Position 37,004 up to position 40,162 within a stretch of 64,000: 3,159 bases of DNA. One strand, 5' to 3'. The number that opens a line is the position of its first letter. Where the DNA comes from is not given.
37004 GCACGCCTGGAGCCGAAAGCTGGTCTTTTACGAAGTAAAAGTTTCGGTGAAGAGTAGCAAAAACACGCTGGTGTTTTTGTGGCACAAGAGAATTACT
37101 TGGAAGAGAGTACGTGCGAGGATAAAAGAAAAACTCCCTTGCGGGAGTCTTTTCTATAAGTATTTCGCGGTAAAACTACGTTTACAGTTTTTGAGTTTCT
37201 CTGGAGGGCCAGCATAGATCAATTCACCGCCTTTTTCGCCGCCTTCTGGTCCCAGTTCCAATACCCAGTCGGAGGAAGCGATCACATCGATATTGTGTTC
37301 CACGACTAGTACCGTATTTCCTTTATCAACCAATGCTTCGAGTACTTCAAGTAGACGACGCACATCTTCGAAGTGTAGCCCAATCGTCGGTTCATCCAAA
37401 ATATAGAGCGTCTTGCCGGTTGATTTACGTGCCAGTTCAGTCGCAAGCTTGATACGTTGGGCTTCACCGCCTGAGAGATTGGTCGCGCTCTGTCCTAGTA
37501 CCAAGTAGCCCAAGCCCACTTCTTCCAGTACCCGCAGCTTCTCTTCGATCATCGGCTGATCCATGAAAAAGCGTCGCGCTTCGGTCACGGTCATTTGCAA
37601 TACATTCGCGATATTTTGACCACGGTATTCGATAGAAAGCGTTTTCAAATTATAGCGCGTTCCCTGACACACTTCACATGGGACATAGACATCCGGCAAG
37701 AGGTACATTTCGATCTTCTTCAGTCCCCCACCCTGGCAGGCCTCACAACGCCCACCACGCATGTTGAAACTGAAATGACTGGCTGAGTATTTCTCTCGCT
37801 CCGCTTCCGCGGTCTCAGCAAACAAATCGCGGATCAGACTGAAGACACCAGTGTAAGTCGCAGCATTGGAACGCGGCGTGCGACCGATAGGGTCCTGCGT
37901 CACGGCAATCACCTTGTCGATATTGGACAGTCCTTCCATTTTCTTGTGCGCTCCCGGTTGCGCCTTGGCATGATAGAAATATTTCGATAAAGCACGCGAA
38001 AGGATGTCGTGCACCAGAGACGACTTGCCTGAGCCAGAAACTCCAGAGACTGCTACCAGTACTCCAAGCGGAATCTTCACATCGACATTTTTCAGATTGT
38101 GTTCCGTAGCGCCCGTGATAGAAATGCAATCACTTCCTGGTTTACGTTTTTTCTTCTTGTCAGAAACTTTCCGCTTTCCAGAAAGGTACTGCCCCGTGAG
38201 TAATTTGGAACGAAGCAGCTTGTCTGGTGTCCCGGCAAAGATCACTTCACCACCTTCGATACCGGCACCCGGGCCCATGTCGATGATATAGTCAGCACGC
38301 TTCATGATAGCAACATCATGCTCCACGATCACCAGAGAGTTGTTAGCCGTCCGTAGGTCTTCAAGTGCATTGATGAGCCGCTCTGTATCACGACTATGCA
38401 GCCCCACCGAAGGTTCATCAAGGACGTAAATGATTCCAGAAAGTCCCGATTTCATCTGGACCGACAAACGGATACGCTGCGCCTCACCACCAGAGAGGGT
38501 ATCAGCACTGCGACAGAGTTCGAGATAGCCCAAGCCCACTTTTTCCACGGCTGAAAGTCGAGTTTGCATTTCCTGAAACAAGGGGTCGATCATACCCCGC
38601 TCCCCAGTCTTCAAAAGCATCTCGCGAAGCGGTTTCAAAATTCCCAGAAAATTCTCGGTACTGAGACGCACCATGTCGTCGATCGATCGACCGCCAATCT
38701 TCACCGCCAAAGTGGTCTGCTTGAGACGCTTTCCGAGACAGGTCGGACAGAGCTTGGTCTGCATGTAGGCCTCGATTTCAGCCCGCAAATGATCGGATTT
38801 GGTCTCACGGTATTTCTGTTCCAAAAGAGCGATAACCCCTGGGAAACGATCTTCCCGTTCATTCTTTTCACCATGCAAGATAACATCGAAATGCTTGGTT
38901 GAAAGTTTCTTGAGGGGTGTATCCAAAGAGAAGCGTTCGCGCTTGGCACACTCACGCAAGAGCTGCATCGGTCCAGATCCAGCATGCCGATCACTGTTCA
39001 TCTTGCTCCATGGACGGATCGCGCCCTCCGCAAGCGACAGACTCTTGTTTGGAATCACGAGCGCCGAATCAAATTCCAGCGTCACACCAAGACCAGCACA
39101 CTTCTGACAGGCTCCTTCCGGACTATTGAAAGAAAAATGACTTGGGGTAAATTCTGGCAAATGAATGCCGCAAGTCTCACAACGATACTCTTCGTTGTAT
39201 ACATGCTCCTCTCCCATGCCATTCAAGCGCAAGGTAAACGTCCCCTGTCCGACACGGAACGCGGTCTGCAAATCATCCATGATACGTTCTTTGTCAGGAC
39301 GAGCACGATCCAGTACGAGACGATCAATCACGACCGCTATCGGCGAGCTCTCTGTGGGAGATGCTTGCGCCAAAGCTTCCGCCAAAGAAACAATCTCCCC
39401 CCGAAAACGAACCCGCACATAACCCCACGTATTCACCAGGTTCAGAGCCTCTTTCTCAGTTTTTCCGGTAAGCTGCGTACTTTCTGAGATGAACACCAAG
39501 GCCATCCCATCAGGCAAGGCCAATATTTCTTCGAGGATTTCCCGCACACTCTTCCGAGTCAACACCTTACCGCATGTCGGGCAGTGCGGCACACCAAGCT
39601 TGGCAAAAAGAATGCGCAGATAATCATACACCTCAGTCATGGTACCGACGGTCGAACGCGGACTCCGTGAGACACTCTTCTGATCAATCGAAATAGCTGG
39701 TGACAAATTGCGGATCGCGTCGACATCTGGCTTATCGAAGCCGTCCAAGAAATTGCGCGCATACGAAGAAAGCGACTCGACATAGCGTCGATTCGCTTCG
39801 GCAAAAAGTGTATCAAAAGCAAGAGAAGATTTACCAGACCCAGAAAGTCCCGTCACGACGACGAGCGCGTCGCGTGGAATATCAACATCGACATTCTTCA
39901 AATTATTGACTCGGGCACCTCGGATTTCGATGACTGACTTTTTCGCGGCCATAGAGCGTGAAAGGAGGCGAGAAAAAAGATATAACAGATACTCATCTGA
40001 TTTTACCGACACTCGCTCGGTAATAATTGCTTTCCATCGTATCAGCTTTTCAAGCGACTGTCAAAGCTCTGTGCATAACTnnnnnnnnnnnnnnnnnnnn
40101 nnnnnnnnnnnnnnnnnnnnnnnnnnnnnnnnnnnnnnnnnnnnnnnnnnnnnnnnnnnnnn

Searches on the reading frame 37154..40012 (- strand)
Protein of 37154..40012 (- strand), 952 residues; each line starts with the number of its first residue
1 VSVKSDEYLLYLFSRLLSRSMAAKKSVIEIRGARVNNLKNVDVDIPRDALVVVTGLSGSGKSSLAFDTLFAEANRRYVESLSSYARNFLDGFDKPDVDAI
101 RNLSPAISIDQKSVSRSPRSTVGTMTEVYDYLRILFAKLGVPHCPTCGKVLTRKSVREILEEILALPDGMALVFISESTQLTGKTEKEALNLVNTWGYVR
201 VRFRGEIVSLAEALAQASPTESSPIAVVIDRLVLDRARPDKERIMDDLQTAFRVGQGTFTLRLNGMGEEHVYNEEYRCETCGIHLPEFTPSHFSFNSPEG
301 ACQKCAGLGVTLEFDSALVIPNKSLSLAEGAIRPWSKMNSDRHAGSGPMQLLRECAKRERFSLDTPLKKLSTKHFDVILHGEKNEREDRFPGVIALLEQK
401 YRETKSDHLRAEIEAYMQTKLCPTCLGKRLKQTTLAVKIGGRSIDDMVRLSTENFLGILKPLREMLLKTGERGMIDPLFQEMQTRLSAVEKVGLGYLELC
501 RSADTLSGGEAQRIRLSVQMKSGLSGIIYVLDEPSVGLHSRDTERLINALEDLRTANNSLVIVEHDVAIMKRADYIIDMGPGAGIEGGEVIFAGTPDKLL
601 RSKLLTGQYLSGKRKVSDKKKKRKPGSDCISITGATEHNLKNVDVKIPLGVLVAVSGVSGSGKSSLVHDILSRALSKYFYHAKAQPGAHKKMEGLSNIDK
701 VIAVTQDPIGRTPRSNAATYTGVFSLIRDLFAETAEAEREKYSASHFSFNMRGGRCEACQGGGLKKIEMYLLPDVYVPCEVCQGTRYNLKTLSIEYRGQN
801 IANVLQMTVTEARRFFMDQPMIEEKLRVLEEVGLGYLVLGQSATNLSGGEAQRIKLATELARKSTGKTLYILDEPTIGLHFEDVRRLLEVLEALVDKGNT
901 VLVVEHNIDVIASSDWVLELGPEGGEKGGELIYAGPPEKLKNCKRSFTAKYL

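Call 32: search_protein_families(library=pfam, proteins=[window:37154-40012:-], max_evalue=0.00001)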
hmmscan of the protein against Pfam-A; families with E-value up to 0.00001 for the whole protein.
window:37154-40012:- (952 aa): 8 families
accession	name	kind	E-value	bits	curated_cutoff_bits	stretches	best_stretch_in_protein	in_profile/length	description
PF17755.6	UvrA_DNA-bind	-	1.6e-23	83.6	23.2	1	315-414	1-109/110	UvrA DNA-binding domain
PF00005.33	ABC_tran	-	2.3e-19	70.8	25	0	796-876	63-136/137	ABC transporter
PF17760.6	UvrA_inter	-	9.9e-15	54.8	23.3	1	155-260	2-104/109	UvrA interaction domain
PF13191.12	AAA_16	-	6.9e-11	43.4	32.6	0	46-105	22-87/167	AAA ATPase domain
PF02463.25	SMC_N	-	2.7e-10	40.5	40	0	653-915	27-206/220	RecF/RecN/SMC N terminal domain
PF13304.12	AAA_21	-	1.1e-09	39.3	27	0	842-904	234-296/304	AAA domain, putative AbiEii toxin, Type IV TA system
PF20703.3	nSTAND1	-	2e-07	31.4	27.1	0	652-676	35-59/379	Novel STAND NTPase 1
PF13555.12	AAA_29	-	4.3e-06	26.8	27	0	41-64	15-38/61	P-loop containing region of AAA domain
